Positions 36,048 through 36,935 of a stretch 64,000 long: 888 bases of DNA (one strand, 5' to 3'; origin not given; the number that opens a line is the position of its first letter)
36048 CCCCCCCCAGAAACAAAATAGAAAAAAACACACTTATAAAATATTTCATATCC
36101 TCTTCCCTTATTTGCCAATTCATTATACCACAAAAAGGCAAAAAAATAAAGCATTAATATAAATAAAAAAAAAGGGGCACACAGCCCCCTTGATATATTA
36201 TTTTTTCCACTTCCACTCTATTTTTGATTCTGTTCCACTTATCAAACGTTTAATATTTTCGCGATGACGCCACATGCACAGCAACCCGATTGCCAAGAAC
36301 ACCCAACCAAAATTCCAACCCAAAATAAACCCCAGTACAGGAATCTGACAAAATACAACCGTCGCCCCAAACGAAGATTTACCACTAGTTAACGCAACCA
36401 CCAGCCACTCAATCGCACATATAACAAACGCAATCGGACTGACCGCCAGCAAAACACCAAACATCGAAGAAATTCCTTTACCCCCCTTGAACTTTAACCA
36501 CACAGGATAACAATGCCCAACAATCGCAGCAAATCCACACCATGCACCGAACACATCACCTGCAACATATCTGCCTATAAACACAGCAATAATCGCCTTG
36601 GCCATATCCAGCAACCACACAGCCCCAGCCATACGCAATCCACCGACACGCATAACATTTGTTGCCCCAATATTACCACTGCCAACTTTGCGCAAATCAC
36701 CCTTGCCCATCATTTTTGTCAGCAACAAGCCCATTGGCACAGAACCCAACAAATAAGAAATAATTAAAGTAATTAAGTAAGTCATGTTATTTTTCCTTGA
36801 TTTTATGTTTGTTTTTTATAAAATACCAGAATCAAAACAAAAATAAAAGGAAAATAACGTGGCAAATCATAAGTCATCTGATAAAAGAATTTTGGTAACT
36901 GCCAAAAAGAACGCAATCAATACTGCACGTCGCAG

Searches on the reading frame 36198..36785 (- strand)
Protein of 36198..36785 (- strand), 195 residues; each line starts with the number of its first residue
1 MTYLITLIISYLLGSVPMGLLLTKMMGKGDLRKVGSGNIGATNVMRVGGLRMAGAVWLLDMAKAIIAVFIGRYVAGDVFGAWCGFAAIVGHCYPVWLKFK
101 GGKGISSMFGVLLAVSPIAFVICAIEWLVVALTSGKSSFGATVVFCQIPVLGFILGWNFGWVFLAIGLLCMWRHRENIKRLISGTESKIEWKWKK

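Call 56: search_protein_families(library=pfam, max_evalue=1e-8, proteins=[window:36198-36785:-])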
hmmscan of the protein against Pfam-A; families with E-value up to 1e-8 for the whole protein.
window:36198-36785:- (195 aa): 1 family
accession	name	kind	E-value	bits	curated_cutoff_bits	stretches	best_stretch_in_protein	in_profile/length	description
PF02660.20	G3P_acyltransf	-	1.4e-48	165.6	24.1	1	9-181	1-164/164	Glycerol-3-phosphate acyltransferase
